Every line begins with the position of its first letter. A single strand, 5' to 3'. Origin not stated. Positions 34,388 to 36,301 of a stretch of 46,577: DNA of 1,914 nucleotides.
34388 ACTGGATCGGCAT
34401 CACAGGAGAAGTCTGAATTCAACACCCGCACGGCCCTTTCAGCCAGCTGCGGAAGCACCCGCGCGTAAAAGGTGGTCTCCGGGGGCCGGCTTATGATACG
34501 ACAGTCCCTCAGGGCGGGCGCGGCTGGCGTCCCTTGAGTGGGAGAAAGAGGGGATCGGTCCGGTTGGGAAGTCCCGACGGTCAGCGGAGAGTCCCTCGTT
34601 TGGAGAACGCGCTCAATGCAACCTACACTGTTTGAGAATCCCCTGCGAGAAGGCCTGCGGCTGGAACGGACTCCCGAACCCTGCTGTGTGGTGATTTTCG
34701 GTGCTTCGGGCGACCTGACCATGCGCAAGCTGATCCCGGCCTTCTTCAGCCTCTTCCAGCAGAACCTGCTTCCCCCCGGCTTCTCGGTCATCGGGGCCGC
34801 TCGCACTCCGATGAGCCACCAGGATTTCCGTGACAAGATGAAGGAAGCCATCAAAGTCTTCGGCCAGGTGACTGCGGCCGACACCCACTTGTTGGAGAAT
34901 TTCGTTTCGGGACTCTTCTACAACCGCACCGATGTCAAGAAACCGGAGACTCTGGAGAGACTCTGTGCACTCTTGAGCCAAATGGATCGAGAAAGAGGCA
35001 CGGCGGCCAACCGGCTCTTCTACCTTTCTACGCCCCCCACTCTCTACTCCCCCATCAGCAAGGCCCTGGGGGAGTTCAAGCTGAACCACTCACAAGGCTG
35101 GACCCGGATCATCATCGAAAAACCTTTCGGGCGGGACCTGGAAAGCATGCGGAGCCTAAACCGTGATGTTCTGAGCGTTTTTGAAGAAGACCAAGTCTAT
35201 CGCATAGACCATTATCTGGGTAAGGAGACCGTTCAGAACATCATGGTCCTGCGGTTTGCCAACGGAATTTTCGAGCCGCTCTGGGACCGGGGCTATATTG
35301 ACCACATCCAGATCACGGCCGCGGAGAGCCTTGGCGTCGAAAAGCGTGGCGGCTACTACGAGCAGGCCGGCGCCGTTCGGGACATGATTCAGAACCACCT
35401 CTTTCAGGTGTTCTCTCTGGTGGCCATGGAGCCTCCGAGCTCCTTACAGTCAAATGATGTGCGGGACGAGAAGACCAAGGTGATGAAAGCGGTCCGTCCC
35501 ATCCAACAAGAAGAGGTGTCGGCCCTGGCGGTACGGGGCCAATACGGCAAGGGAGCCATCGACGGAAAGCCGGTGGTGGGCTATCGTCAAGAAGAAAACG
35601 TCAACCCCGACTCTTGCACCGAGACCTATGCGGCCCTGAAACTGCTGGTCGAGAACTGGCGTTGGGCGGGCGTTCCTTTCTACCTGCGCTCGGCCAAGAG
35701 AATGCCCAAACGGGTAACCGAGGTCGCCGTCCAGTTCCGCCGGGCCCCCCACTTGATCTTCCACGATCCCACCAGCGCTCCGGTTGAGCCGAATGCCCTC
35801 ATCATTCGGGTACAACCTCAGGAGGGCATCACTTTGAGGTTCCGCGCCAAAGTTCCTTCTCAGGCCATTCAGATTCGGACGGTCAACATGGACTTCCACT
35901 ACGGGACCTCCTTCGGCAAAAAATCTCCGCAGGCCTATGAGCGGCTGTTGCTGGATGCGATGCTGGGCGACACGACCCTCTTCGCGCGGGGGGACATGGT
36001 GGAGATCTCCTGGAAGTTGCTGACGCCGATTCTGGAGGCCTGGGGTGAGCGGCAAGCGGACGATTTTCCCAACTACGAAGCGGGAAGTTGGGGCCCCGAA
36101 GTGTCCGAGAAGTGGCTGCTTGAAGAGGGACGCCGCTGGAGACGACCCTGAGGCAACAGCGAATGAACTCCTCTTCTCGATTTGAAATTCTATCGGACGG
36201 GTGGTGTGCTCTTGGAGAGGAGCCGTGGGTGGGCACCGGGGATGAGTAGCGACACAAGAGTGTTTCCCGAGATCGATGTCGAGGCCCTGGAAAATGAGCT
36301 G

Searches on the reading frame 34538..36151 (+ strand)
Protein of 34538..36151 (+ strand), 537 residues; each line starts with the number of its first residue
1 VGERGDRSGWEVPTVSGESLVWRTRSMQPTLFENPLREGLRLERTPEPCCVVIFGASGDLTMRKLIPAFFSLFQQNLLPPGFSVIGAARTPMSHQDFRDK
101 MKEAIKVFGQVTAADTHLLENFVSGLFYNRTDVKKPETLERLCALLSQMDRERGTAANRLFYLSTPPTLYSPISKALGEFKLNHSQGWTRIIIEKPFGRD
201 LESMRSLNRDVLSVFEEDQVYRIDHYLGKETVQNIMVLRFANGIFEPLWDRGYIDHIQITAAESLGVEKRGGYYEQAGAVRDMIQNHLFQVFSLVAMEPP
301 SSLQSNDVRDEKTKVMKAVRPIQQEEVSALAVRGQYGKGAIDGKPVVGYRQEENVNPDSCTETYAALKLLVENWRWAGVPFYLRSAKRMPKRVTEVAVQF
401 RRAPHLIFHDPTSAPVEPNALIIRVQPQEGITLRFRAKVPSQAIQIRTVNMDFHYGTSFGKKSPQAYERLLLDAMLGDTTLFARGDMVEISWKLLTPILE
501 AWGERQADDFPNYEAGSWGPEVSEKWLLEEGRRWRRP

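Call 30: search_protein_families(library=pfam, proteins=[window:34538-36151:+], max_evalue=0.0001)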
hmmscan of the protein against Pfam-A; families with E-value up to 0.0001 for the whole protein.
window:34538-36151:+ (537 aa): 2 families
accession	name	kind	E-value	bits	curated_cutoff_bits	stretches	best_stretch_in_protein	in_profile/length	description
PF02781.21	G6PD_C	-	1.9e-126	421.6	27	1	236-535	1-296/296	Glucose-6-phosphate dehydrogenase, C-terminal domain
PF00479.28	G6PD_N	-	7.8e-65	219.4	22.1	1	52-234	1-183/183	Glucose-6-phosphate dehydrogenase, NAD binding domain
